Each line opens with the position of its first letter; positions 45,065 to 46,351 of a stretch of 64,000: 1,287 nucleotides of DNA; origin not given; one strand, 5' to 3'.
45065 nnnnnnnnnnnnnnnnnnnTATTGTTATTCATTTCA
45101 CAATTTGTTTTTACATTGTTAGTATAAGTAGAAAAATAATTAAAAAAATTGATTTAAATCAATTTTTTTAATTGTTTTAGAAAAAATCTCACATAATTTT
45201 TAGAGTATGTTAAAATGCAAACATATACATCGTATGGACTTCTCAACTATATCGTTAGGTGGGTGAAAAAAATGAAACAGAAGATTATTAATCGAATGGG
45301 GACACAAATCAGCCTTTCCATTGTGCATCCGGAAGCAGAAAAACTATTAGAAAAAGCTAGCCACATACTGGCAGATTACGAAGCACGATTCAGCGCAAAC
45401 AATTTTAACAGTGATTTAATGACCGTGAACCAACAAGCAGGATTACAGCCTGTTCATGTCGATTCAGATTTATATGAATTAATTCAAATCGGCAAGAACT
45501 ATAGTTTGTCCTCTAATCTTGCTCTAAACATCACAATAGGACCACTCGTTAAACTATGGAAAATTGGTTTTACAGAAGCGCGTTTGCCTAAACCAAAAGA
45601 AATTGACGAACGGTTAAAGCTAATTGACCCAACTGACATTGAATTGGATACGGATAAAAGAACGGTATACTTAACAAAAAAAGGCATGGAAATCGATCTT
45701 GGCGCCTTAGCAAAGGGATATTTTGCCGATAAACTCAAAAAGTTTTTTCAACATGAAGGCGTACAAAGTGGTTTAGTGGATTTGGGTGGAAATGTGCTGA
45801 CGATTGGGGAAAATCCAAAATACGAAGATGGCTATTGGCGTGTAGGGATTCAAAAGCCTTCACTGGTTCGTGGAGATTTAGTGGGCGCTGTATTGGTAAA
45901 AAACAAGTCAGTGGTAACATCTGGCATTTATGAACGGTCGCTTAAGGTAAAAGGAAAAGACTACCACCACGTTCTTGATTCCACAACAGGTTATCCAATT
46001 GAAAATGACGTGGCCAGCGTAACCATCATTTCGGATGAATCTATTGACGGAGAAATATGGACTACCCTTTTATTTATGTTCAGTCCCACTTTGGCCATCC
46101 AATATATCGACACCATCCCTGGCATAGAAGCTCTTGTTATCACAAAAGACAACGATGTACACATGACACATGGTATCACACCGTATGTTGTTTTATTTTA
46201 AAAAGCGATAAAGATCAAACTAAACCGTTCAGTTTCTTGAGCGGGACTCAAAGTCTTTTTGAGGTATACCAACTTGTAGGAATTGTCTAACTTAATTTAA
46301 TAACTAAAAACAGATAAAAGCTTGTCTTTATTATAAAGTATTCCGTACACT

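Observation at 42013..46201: Apparently cytoplasmic protein-flavinylation locus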

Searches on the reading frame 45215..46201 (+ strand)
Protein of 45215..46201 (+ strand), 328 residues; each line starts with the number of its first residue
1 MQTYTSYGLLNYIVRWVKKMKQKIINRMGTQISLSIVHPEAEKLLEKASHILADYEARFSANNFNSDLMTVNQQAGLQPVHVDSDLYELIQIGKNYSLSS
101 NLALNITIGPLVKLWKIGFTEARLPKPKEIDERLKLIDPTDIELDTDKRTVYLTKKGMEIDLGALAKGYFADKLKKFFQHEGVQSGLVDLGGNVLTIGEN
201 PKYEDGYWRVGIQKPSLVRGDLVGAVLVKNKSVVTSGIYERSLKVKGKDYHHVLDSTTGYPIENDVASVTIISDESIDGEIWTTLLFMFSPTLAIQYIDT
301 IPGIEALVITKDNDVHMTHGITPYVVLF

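Call 3: search_protein_families(library=pfam, proteins=[window:45215-46201:+], max_evalue=0.01)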
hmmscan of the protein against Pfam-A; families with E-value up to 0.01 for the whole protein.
window:45215-46201:+ (328 aa): 1 family
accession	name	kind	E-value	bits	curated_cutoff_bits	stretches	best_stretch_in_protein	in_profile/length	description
PF02424.20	ApbE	-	9.6e-79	265.1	25.6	1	28-307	1-265/266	ApbE family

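Call 4: search_protein_families(library=ncbifam, proteins=[window:45215-46201:+], max_evalue=0.01)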
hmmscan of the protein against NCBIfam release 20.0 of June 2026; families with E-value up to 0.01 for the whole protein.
window:45215-46201:+ (328 aa): 1 family
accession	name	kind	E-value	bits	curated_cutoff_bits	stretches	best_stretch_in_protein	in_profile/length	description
NF007774.0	PRK10461.1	equivalog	8.1e-40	136.8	498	1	27-318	41-336/351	FAD:protein FMN transferase ApbE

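Call 34: search_solved_structures(query=window:45272-46201:+, max_evalue=0.00001, show_alignments=2)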
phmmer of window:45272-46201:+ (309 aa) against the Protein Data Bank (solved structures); distinct sequences matched with E-value up to 0.00001: 13.
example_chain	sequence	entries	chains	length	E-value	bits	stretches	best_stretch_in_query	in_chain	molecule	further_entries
7esa_A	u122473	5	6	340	2e-73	250.6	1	8-303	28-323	FAD:protein FMN transferase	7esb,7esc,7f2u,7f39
4ifu_A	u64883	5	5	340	1.9e-46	162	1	21-305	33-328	FAD:protein FMN transferase | Thiamine biosynthesis lipoprotein ApbE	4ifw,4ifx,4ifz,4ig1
4xdr_A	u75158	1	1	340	4.9e-46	160.7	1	21-305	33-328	FAD:protein FMN transferase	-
7mgt_A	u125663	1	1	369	9e-46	159.8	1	21-305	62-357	FAD:protein FMN transferase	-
4xdt_A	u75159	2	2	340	2.4e-45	158.4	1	21-305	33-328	FAD:protein FMN transferase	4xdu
4xgx_A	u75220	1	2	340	4.3e-32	114.9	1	24-299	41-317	FAD:protein FMN transferase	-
4xgw_A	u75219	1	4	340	1.2e-31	113.4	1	25-299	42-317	FAD:protein FMN transferase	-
2o18_A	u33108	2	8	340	4.5e-31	111.5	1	25-299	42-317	Thiamine biosynthesis lipoprotein apbE | FAD:protein FMN transferase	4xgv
1vrm_A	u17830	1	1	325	1.8e-30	109.6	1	38-270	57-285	hypothetical protein TM1553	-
3pnd_A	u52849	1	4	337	5.8e-29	104.6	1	8-295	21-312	Thiamine biosynthesis lipoprotein ApbE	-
6nxi_A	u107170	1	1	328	6.2e-26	94.7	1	25-293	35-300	FAD:protein FMN transferase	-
6nxj_A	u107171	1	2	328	1.5e-24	90.1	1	25-293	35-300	FAD:protein FMN transferase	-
5mgy_H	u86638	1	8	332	2.6e-21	79.5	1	15-298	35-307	FAD:protein FMN transferase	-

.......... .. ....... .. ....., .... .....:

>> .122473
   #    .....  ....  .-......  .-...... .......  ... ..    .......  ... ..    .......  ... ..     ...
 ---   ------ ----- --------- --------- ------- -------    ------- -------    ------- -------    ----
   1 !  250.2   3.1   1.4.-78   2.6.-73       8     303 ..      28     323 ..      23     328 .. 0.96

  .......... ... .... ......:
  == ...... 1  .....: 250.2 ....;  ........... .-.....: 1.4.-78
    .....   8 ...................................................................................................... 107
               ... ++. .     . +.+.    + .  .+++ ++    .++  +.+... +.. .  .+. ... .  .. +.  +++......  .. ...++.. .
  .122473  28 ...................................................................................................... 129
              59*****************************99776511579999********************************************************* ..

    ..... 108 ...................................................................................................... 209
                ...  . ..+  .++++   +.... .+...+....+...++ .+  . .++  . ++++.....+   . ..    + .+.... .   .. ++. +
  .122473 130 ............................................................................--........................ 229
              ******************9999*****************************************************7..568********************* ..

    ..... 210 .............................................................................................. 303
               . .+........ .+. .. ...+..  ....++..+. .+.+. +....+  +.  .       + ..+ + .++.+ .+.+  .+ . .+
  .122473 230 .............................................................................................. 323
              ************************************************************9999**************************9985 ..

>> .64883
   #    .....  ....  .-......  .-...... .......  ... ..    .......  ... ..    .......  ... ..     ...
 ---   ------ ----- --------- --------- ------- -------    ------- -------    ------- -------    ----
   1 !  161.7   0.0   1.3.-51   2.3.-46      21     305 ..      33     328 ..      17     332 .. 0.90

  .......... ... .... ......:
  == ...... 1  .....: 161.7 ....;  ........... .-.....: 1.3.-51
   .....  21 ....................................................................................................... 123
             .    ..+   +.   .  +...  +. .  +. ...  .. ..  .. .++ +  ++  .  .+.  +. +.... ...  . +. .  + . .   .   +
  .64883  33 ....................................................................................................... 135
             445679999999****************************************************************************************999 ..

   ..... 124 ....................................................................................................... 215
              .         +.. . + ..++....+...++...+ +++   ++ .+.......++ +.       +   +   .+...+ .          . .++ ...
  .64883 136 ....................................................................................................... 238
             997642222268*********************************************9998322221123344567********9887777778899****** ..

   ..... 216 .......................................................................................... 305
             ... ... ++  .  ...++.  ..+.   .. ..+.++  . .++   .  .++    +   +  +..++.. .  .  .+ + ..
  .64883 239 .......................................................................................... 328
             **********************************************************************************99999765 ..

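Call 73: find_related_loci(query=A3, collection=genome_contigs, flank=6000)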
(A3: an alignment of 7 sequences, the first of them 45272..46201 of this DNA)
Query A3 (309 aa) in genome_contigs; peptide patterns used: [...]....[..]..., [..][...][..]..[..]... (x = any residue, [..] = any of these).
600 stretches matched a pattern (row limit reached: there are more); 585 encode a relative of the query (tblastn E <= 1e-3); the best 80 are kept; 80 distinct loci.
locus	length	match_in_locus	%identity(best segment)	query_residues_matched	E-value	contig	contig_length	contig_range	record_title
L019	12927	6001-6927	79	1-309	4e-163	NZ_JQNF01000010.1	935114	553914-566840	Carnobacterium jeotgali MS3 BP18DRAFT_scf7180000000060_quiver.7_C, whole genome shotgun sequence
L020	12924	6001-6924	57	2-309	1e-123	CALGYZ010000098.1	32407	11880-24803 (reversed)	MAG TPA_asm: uncultured Bacillaceae bacterium isolate SRR6713633_bin.63_CONCOCT_v1.1_MAG genome assembly, contig: ERZ794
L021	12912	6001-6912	58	5-308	4e-120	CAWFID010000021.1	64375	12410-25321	MAG: uncultured Bacillaceae bacterium isolate MFD02416.bin.3.66 genome assembly, contig: contig_47245, whole genome shot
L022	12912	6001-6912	57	5-308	7e-118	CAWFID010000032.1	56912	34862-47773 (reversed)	MAG: uncultured Bacillaceae bacterium isolate MFD02416.bin.3.66 genome assembly, contig: contig_7357, whole genome shotg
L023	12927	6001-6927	55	1-309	3e-116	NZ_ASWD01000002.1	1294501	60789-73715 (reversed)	Enterococcus pallens ATCC BAA-351 acOtw-supercont2.2, whole genome shotgun sequence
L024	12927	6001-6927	56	1-309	1e-114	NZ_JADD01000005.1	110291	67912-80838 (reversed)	Hutsoniella sourekii ATCC 700629 T408DRAFT_scaffold00004.4_C, whole genome shotgun sequence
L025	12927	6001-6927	55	1-309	4e-114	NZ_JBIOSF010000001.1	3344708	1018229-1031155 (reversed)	Enterococcus sp. AZ109 scaffold00001, whole genome shotgun sequence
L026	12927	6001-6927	54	1-309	7e-114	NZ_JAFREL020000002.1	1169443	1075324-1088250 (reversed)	Candidatus Enterococcus ferrettii strain 665A scaffold00002, whole genome shotgun sequence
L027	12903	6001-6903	59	1-303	1e-111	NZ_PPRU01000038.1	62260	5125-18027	Staphylococcus simulans strain NCTC 11046 fd337eed-97e3-423b-a3bf-502ec256060b_c38, whole genome shotgun sequence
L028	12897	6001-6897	54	4-302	1e-106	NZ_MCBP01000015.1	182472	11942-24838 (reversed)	Paenibacillus kribbensis strain 6hRe76 Scaffold15_1, whole genome shotgun sequence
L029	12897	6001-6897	54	4-302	6e-106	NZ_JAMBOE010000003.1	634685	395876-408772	Paenibacillus macerans strain MER 50.2 NODE_3_, whole genome shotgun sequence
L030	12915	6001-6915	53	1-305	7e-105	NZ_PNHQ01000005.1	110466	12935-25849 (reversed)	Aerococcus viridans strain UMB0240 ERR1203655.17957_1_67.5, whole genome shotgun sequence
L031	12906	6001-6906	52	1-302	6e-104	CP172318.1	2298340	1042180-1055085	Aerococcaceae bacterium WGS1372 chromosome, complete genome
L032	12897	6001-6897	53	4-302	1e-103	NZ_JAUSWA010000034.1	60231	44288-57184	Paenibacillus brasilensis strain DSM 14914 Ga0480240_34, whole genome shotgun sequence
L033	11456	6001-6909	52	1-302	3e-101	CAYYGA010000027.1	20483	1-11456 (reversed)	MAG TPA_asm: uncultured Facklamia sp. isolate SRP294416_co2_732 genome assembly, contig: NODE_2645_length_20483_cov_11.8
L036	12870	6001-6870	52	6-295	5e-100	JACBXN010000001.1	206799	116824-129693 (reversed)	Aerococcaceae bacterium DSM 111176 NODE_1_length_206799_cov_54.8621_ID_5865188, whole genome shotgun sequence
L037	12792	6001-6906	51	2-303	5e-99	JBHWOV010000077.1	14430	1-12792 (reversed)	MAG: Aerococcaceae bacterium isolate MAG_SW_CA_143 k141_4280793, whole genome shotgun sequence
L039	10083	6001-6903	48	2-302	1e-96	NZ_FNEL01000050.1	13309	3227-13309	Dolosicoccus paucivorans strain DSM 15742, whole genome shotgun sequence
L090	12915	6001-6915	47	3-307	1e-90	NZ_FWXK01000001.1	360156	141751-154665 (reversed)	Aerococcus suis strain DSM 21500, whole genome shotgun sequence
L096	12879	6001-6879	50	6-299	3e-90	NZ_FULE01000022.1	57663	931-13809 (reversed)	Vibrio ruber DSM 16370 strain CECT 7878T, whole genome shotgun sequence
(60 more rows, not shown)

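Call 77: search_protein_families(library=pfam, proteins=[L090:6933-7547:+, L090:7560-8819:+, L031:4096-4701:+, L031:4689-5969:+, L036:6927-7535:+, L036:7550-10198:+, L039:7563-9704:+, L037:7557-10220:+], max_evalue=0.01)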
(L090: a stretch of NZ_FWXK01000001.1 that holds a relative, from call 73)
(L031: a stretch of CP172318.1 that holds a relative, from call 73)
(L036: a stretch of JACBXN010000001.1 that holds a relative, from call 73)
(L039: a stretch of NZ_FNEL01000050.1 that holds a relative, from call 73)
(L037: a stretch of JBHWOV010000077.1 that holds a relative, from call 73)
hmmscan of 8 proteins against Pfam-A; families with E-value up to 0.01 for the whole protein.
L090:6933-7547:+ (204 aa): 1 family
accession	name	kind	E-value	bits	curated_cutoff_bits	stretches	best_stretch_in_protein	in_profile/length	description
PF03358.20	FMN_red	-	7.8e-29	100.7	24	1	3-140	2-143/152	NADPH-dependent FMN reductase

L090:7560-8819:+ (419 aa): 4 families
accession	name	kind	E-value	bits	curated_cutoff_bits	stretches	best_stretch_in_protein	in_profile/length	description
PF03358.20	FMN_red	-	3e-26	92.3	24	1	1-147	1-150/152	NADPH-dependent FMN reductase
PF13596.12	PAS_10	-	2.1e-25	89.8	22.1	1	243-350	3-105/106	PAS domain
PF02525.22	Flavodoxin_2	-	0.00021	21.5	27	1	1-106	1-130/198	Flavodoxin-like fold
PF08448.16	PAS_4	-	0.006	17.2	23.1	0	245-349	1-104/110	PAS fold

L031:4096-4701:+ (201 aa): 2 families
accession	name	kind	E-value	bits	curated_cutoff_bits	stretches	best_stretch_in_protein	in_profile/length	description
PF03358.20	FMN_red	-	1.5e-34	119.2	24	1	3-147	2-150/152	NADPH-dependent FMN reductase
PF02525.22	Flavodoxin_2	-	8.9e-05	22.7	27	1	2-86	1-97/198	Flavodoxin-like fold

L031:4689-5969:+ (426 aa): 3 families
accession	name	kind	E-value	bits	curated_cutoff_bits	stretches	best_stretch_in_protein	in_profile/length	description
PF03358.20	FMN_red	-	5.3e-36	123.9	24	1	11-156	1-150/152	NADPH-dependent FMN reductase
PF13596.12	PAS_10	-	1.5e-25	90.3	22.1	1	259-367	2-105/106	PAS domain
PF02525.22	Flavodoxin_2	-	1.8e-08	34.8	27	1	11-117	1-132/198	Flavodoxin-like fold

L036:6927-7535:+ (202 aa): 2 families
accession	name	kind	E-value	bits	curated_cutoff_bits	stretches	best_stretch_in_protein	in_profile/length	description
PF03358.20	FMN_red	-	5e-29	101.3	24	1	3-147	2-150/152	NADPH-dependent FMN reductase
PF02525.22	Flavodoxin_2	-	0.00062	20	27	1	2-86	1-97/198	Flavodoxin-like fold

L036:7550-10198:+ (882 aa): 3 families
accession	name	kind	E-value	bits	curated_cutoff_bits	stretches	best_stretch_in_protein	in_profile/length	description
PF13596.12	PAS_10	-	1e-65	219.5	22.1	3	265-373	1-105/106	PAS domain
PF03358.20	FMN_red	-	1.7e-32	112.5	24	1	1-146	1-150/152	NADPH-dependent FMN reductase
PF02525.22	Flavodoxin_2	-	5.2e-06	26.7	27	1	1-107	1-132/198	Flavodoxin-like fold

L039:7563-9704:+ (713 aa): 3 families
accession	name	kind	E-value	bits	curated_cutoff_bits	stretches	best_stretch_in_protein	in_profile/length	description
PF13596.12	PAS_10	-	5.1e-43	146.5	22.1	2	262-370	1-105/106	PAS domain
PF03358.20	FMN_red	-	4e-34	117.8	24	1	1-147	1-151/152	NADPH-dependent FMN reductase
PF02525.22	Flavodoxin_2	-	2.1e-09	37.8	27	1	11-108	11-133/198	Flavodoxin-like fold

L037:7557-10220:+ (887 aa): 3 families
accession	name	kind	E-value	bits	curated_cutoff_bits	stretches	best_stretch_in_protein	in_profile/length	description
PF13596.12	PAS_10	-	1.9e-67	225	22.1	3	268-376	1-105/106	PAS domain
PF03358.20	FMN_red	-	4.4e-33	114.5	24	1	1-146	1-150/152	NADPH-dependent FMN reductase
PF02525.22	Flavodoxin_2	-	2.1e-07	31.3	27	1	1-108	1-133/198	Flavodoxin-like fold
